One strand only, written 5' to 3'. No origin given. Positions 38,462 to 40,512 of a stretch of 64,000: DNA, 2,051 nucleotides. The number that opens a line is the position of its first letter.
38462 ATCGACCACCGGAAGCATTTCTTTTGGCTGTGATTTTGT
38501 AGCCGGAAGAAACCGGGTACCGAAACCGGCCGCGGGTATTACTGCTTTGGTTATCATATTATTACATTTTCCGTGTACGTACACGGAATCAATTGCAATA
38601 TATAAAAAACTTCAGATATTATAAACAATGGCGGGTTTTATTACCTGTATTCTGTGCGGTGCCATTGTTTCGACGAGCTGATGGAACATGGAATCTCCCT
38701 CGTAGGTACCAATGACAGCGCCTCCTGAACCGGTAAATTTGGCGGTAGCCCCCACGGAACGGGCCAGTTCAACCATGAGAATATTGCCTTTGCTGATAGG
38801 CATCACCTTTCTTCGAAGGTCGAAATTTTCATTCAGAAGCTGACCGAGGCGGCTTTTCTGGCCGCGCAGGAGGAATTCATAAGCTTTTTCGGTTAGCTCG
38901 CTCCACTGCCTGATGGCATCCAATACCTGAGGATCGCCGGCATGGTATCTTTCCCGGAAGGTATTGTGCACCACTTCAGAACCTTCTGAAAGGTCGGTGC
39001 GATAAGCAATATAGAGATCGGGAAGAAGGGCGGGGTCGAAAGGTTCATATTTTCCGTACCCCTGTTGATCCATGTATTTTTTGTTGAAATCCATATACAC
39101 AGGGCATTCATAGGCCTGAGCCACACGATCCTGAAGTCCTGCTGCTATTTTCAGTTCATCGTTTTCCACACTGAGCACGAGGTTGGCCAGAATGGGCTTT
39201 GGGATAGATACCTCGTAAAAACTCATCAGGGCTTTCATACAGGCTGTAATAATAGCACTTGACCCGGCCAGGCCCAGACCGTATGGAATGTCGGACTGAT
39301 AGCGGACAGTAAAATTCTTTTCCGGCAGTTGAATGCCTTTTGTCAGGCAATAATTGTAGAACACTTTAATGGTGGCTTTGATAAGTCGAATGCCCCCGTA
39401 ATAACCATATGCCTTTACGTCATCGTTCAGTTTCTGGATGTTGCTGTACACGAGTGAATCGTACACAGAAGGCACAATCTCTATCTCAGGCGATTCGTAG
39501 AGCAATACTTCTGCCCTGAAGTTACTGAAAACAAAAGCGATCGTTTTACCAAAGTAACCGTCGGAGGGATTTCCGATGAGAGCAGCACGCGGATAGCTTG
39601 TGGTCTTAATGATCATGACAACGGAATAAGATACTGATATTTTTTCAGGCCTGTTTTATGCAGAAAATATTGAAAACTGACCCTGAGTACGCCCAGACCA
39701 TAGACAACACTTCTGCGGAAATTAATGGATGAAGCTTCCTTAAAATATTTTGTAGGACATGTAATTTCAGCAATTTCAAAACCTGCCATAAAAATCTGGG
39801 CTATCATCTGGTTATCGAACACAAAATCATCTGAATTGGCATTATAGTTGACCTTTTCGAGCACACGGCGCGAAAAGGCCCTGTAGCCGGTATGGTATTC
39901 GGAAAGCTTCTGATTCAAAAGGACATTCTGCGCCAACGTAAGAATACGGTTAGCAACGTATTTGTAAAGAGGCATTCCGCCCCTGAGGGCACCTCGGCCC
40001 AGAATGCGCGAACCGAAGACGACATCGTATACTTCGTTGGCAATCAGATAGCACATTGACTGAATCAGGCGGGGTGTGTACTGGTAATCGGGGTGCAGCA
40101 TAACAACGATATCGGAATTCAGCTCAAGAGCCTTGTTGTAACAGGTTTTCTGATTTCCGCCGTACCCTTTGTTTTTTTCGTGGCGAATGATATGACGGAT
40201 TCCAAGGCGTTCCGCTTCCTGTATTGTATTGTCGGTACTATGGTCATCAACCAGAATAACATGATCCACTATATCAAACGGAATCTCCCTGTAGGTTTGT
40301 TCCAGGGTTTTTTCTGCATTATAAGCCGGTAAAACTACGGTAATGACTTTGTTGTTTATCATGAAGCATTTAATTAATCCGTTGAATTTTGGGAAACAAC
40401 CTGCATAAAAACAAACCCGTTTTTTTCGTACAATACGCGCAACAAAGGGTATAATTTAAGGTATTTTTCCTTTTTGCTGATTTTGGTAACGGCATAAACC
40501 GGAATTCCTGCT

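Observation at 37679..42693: Five-gene operon PAP2 / ArnT-like / GT2 / glucuronokinase-like GHMP kinase / GalU-type, a putative envelope glycolipid (lipid A/LPS) remodelling module fed by a sugar-1-P salvage route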

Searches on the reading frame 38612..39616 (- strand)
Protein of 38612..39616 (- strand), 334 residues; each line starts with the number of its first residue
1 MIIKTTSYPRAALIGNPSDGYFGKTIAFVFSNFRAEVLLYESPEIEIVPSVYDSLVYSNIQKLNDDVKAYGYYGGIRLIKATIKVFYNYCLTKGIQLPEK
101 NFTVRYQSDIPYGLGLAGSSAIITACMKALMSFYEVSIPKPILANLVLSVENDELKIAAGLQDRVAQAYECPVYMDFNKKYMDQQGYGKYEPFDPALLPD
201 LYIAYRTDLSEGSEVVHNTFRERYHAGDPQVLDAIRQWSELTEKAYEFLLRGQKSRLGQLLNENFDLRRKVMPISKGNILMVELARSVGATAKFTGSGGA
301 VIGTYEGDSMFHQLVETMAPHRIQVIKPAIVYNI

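Call 3: search_protein_families(library=pfam, proteins=[window:38612-39616:-], max_evalue=0.001)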
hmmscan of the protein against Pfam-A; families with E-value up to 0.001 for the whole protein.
window:38612-39616:- (334 aa): 1 family
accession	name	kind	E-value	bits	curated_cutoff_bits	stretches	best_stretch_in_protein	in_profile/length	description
PF00288.32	GHMP_kinases_N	-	8.8e-12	45.5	22.3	1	78-169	2-85/87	GHMP kinases N terminal domain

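Call 4: search_protein_families(library=ncbifam, proteins=[window:38612-39616:-], max_evalue=0.001)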
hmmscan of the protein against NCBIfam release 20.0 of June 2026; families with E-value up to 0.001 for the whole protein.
window:38612-39616:- (334 aa): 7 families
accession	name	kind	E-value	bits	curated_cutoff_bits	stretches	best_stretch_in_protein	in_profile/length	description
TIGR00549.1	mevalon_kin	equivalog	2e-14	53.7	163.05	1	24-299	18-269/276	mevalonate kinase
NF049969.1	GlMnHpPKinHddA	equivalog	3.1e-13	49.9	600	1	83-299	80-296/338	D-glycero-D-manno-heptose 7-phosphate kinase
NF003036.0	PRK03926.1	equivalog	7.8e-09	35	403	1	99-300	73-260/302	mevalonate kinase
NF003006.0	PRK03817.1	equivalog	2.1e-06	27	443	1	100-169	86-155/352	galactokinase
TIGR01920.1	Shik_kin_archae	equivalog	3.2e-06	26.7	126.85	1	100-176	68-145/266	shikimate kinase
NF011205.0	PRK14611.1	equivalog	2.5e-05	23.9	364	0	99-153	78-132/275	4-(cytidine 5'-diphospho)-2-C-methyl-D-erythritol kinase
NF001816.0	PRK00555.1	equivalog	3.6e-05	22.9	509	1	106-172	96-162/363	galactokinase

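Call 5: search_solved_structures(query=window:38612-39616:-, max_evalue=1, show_alignments=2)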
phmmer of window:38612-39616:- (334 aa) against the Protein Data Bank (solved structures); distinct sequences matched with E-value up to 1: 14.
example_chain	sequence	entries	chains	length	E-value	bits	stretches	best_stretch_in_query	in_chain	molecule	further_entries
3k85_A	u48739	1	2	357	1.3e-10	44.1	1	82-300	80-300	D-glycero-D-manno-heptose 1-phosphate kinase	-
4n3o_A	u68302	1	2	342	7.7e-10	41.6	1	84-298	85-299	Putative D-glycero-D-manno-heptose 7-phosphate kinase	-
1kkh_A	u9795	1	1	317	1.6e-05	27.4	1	72-300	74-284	Mevalonate Kinase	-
1vis_A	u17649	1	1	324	1.8e-05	27.3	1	72-300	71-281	Mevalonate kinase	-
2hfs_A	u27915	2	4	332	0.00052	22.4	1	199-302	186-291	Mevalonate kinase, putative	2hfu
2oi2_A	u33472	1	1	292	0.0041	19.5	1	96-304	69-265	Mevalonate kinase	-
6mde_A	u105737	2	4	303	0.0099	18.2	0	98-147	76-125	Mevalonate kinase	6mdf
4hac_A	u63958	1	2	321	0.012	17.9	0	98-147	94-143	Mevalonate kinase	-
4usm_A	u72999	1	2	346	0.027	16.8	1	108-179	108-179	PUTATIVE SUGAR KINASE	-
4usk_A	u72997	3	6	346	0.045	16.1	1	108-177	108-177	PUTATIVE SUGAR KINASE | SUGAR KINASE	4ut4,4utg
1pie_A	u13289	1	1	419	0.26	13.5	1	99-168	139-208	Galactokinase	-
8teb_A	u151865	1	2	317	0.32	13.3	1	103-151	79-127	Mevalonate kinase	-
1s4e_A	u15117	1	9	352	0.44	12.8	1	106-171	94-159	Galactokinase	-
6z35_A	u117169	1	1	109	0.75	12.1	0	217-273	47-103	Maquette 2-1ip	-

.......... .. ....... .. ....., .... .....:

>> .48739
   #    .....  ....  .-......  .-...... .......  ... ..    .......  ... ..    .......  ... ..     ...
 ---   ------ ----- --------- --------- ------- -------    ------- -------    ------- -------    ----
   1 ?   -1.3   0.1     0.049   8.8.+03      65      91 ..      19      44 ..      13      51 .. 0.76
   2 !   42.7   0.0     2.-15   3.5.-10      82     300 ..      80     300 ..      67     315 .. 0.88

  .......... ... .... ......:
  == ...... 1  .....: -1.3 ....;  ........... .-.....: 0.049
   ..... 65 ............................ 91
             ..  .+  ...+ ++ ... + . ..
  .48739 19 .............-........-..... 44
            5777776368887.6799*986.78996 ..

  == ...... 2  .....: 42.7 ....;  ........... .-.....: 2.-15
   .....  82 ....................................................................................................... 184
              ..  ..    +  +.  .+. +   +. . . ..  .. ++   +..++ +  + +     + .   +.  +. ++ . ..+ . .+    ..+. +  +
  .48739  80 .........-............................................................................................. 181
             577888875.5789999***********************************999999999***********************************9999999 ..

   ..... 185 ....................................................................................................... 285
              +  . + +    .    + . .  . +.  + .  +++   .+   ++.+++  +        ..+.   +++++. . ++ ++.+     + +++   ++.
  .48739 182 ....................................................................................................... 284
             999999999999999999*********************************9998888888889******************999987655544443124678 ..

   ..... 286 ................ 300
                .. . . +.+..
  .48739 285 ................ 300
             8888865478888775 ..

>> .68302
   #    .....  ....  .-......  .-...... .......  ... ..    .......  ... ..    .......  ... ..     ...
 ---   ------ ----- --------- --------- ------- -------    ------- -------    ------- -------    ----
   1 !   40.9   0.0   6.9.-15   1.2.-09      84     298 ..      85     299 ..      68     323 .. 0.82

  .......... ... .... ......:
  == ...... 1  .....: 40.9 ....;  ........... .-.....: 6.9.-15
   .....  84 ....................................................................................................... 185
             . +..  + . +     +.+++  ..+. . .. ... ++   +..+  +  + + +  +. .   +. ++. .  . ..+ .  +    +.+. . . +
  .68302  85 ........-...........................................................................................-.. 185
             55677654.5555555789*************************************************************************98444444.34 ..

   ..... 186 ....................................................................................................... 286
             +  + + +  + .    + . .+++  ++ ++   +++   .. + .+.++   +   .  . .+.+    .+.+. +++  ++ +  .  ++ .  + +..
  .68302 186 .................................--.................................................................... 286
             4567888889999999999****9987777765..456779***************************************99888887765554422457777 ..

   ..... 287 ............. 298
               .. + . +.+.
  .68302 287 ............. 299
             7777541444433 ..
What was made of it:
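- On Glucuronokinase (EC 2.7.1.43, GHMP): No solved GlcAK structure was found (call 5), so substrate-contact residues could not be checked.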

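Call 6: find_homologous_proteins(query=window:38612-39616:-)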
Query window:38612-39616:- (334 aa): 8000 proteins with E <= 0.001 among 8000 candidates; the best 120 are listed.
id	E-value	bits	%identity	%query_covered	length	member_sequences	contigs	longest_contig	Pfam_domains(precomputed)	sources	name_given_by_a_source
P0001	1.1e-206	703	91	100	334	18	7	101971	PF00288.33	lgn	-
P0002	5.1e-204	694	93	100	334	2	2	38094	PF00288.33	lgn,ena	-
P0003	4.4e-158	544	71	100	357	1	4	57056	PF00288.33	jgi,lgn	-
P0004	4.5e-150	517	71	100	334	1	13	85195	PF00288.33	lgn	-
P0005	6.1e-149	514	70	100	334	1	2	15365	PF00288.33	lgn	-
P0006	6.0e-147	507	68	100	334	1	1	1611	PF00288.33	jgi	jgi:glucuronokinase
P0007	1.4e-146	506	68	100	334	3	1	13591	PF00288.33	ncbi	-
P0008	1.1e-145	503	68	99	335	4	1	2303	PF00288.33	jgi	-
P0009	4.7e-145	501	67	100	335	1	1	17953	PF00288.33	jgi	jgi:glucuronokinase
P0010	4.7e-145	501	67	100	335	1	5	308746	PF00288.33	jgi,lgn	-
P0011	2.1e-144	499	66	100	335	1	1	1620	PF00288.33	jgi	jgi:glucuronokinase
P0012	4.3e-144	498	65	100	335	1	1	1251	PF00288.33,PF08544.19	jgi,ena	-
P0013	5.4e-144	497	65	100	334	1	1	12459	PF00288.33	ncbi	-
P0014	9.6e-144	496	66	99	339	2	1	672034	PF00288.33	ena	-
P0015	9.6e-144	496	66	100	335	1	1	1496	PF00288.33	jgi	jgi:glucuronokinase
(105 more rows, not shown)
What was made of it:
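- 38612..39616 (-): GHMP kinase of the glucuronokinase clade, a predicted anomeric sugar-1-kinase. Its start overlaps the GT2 stop (ATGA). JGI names many homologues 'glucuronokinase' (call 6).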

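Call 7: find_related_loci(query=window:38612-39616:-, collection=genome_contigs, flank=8000)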
Query window:38612-39616:- (334 aa) in genome_contigs; peptide patterns used: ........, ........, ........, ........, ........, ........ (x = any residue, [..] = any of these).
600 stretches matched a pattern (row limit reached: there are more); 583 encode a relative of the query (tblastn E <= 1e-3); the best 80 are kept; 80 distinct loci.
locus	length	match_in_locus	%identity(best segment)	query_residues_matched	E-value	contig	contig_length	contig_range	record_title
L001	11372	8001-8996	95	1-332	0e+0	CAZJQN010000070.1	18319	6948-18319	MAG TPA_asm: uncultured Bacteroidales bacterium isolate SRP167436_co1_340 genome assembly, contig: NODE_4804_length_1831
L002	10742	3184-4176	66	1-331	2e-148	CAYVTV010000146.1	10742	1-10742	MAG TPA_asm: uncultured Bacteroidaceae bacterium isolate SRP241326_co1_334 genome assembly, contig: NODE_8171_length_107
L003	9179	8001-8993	64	1-331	4e-146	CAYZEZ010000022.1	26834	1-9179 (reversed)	MAG TPA_asm: uncultured Bacteroides sp. isolate binchicken_co150_186 genome assembly, contig: NODE_3788_length_26834_cov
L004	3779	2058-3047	64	1-330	4e-150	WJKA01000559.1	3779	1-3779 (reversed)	MAG: Chitinivibrionales bacterium isolate Bin_432 k141_3953107, whole genome shotgun sequence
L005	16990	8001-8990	63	1-331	1e-143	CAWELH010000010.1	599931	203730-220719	MAG: uncultured Bacteroidales bacterium isolate MFD05684.bin.1.26 genome assembly, contig: contig_99129, whole genome sh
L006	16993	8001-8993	63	1-331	1e-140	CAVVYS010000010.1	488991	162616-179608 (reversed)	MAG: uncultured Bacteroidaceae bacterium isolate MFD03804.bin.2.69 genome assembly, contig: contig_28787, whole genome s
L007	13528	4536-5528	63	1-331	2e-140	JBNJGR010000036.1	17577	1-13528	MAG: Bacteroidota bacterium isolate Y22_30dBSe2.bin.34 NODE_1722_length_17577_cov_18.756666, whole genome shotgun sequen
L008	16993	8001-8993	63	1-331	3e-140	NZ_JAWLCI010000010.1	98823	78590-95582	MAG: Mariniphaga sp. isolate 15dZY3.bin.39 NODE_404_length_98823_cov_62.370163, whole genome shotgun sequence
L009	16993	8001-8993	61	1-331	8e-140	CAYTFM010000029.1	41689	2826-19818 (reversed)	MAG TPA_asm: uncultured Victivallales bacterium isolate binchicken_co232_176 genome assembly, contig: NODE_1491_length_4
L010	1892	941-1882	66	1-314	2e-150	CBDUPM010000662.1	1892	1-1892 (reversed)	MAG TPA_asm: uncultured Bacteroidales bacterium isolate SRR22808120_binner23_Refined_76 genome assembly, contig: ERZ2504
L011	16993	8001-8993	61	1-331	4e-139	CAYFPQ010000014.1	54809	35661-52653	MAG TPA_asm: uncultured Victivallales bacterium isolate ERP019367_co2_131 genome assembly, contig: NODE_568_length_54809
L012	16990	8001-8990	62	1-330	7e-139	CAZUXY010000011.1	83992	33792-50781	MAG TPA_asm: uncultured Leptospirales bacterium isolate binchicken_co27_239 genome assembly, contig: NODE_433_length_839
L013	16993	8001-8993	62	1-331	2e-138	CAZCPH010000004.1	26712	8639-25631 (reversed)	MAG TPA_asm: uncultured Mariniphaga sp. isolate SRP192927_co6_147 genome assembly, contig: NODE_3538_length_26712_cov_3.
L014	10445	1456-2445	60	1-330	1e-138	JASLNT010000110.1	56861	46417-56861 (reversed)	MAG: Phycisphaerae bacterium isolate Arabian11_MAG_18 c_000002027624, whole genome shotgun sequence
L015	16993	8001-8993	62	1-331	2e-138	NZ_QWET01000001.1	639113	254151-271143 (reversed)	Mariniphaga sediminis strain SY21 Scaffold1, whole genome shotgun sequence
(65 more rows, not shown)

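Call 73: search_protein_representatives(protein=window:38612-39616:-)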
Query: 334 residues. Proteins with E-value up to 0.001 (for the whole library): 2590; up to 1e-10: 1319; up to 1e-30: 468. The best 150 are listed.
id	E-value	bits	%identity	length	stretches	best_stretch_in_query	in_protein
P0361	2.0e-107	375.4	52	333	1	1-330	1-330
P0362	6.6e-102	357.3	50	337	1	3-334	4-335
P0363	3.8e-94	331.8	48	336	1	1-331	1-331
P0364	9.3e-94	330.5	47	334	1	1-330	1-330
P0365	3.8e-90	318.6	47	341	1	3-331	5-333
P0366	1.9e-87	309.8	52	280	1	63-330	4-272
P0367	2.5e-87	309.4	44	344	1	6-332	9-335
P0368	9.1e-87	307.5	46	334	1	4-333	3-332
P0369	1.4e-86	306.9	47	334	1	3-331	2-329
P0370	3.7e-86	305.5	44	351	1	2-330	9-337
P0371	1.0e-85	304.1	48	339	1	2-327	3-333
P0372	1.4e-85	303.7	46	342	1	3-331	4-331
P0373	2.5e-82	293.0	45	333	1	3-330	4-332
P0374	2.8e-82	292.8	44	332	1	3-327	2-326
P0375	8.0e-82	291.3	47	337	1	5-333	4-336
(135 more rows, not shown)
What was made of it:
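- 38612..39616 (-): The family has 468 representatives of 50%-identity clusters at E<=1e-30 (call 73).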

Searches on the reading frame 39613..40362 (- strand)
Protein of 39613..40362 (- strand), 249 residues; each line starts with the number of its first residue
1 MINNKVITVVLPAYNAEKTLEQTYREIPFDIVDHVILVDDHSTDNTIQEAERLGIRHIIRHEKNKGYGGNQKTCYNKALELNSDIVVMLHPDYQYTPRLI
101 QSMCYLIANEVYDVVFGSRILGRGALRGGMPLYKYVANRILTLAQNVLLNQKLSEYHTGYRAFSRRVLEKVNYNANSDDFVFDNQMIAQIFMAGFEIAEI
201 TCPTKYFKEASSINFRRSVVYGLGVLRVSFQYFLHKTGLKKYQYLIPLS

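Call 3: search_protein_families(library=pfam, proteins=[window:39613-40362:-], max_evalue=0.001)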
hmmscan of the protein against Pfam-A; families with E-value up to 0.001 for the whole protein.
window:39613-40362:- (249 aa): 1 family
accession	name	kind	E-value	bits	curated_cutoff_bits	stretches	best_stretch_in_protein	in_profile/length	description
PF00535.33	Glycos_transf_2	-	1e-21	78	23.3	1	8-170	1-166/168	Glycosyl transferase family 2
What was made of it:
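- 39613..40362 (-): Short soluble-type GT2, a predicted polyprenyl-phosphate sugar synthase of the PpgS/DPM1/AglJ type with no C-terminal transmembrane helices. PF00535 (call 3).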

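Call 4: search_protein_families(library=ncbifam, proteins=[window:39613-40362:-], max_evalue=0.001)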
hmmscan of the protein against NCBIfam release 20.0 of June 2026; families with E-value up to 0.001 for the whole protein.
window:39613-40362:- (249 aa): 13 families
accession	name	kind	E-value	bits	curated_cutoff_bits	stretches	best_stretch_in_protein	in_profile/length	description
TIGR04182.1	glyco_TIGR04182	equivalog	3e-17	62.9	325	1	7-200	2-186/293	S-layer glycoprotein N-glycosyltransferase AglJ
NF058614.1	PPMAGASynPpgS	equivalog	3e-15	56.3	370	1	9-201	4-193/226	polyprenyl-phospho-N-acetylgalactosaminyl synthase PpgS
NF041391.1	DPhHxTase_Halo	equivalog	4e-13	48.8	375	1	13-200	3-179/213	dolichyl-phosphate hexose transferase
NF047588.1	GlcsyltransPgfSStrep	equivalog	2.4e-09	36.8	500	1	7-172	3-168/308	glycosyltransferase PgfS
NF010496.0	PRK13915.1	equivalog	3.1e-08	33.1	262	1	4-101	30-136/307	glucosyl-3-phosphoglycerate synthase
TIGR04283.1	glyco_like_mftF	equivalog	3.2e-07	30.1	182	1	7-124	1-115/221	TIGR04283 family arsenosugar biosynthesis glycosyltransferase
NF007986.1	PRK10714.1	equivalog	6.6e-07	28.6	529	1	5-172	6-173/316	undecaprenyl-phosphate 4-deoxy-4-formamido-L-arabinose transferase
NF041875.1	EPS_EpsD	equivalog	2.2e-05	24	370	1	8-168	2-167/325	exopolysaccharide biosynthesis glycosyltransferase EpsD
NF047683.1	TeichurnBiosyTuaG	equivalog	8.1e-05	22.4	400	1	3-113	4-117/252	teichuronic acid biosynthesis protein TuaG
TIGR01556.1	rhamnosyltran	subfamily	0.00015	21.1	200.55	1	18-124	8-116/281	rhamnosyltransferase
TIGR03965.1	mycofact_glyco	equivalog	0.00033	19.7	280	1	6-80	75-151/467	mycofactocin biosynthesis glycosyltransferase MftF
TIGR03937.1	PgaC_IcaA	equivalog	0.00084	18.4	422.3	1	4-92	44-135/407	poly-beta-1,6-N-acetyl-D-glucosamine synthase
NF007482.0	PRK10073.1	equivalog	0.00097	18.2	423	0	4-54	5-57/334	glycosyltransferase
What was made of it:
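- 39613..40362 (-): Best NCBIfam hits are AglJ, PpgS and Dol-P-hexose transferase, all below cutoff (call 4).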

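Call 16: search_solved_structures(query=window:39613-40362:-, max_evalue=0.01)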
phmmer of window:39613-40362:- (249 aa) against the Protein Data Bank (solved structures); distinct sequences matched with E-value up to 0.01: 10.
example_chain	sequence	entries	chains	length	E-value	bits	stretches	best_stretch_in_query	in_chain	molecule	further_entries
5mlz_A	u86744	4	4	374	4.7e-10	42.9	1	6-175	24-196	Dolichol monophosphate mannose synthase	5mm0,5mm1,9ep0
9hwj_A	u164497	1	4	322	4.5e-05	26.6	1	5-171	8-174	Undecaprenyl-phosphate 4-deoxy-4-formamido-L-arabinose transferase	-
9bhc_C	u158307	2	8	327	0.00031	23.9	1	5-170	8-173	Undecaprenyl-phosphate 4-deoxy-4-formamido-L-arabinose transferase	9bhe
8vxh_A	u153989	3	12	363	0.0004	23.5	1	5-170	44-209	Undecaprenyl-phosphate 4-deoxy-4-formamido-L-arabinose transferase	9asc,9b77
7pdo_A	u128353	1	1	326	0.0015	21.6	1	5-103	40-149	Glucosyl-3-phosphoglycerate synthase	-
7p5l_A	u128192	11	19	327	0.0015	21.6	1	5-103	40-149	Glucosyl-3-phosphoglycerate synthase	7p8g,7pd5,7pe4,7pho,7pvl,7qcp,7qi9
3bcv_A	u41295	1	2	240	0.0075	19.3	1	7-116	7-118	Putative glycosyltransferase protein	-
4y6n_A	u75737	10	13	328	0.0087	19.1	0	5-90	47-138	Glucosyl-3-phosphoglycerate synthase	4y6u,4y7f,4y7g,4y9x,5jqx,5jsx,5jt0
3e25_A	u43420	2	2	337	0.0092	19.1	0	5-90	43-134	Putative uncharacterized protein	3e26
4ddz_A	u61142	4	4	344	0.0094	19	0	5-90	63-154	GLUCOSYL-3-PHOSPHOGLYCERATE SYNTHASE (GpgS) | Glucosyl-3-phosphoglycerate synthase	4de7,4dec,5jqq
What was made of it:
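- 39613..40362 (-): Best PDB hits are Pyrococcus Dol-P-Man synthase at 4.7e-10, then ArnC (call 16).
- On Polyprenyl-phosphate glycosyltransferases (GT2: ArnC/GtrB/DPM1/PpgS type): Top PDB hits are DPMS 5mlz at 4.7e-10 and then ArnC (calls 4, 16).
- Closest known: Rhizobium LpxE/LpxF + RgtD + RgtE. Different: The GT2 is a short 249-aa enzyme of the PpgS/DPM1 type without transmembrane helices, not ArnC-like (calls 4, 16).
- The closest characterised relatives of the GT2 make polyprenyl-P-hexose or polyprenyl-P-HexNAc, not hexuronates (calls 4, 16). The best solved relative of the GT2 is a Dol-P-Man synthase (call 16).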
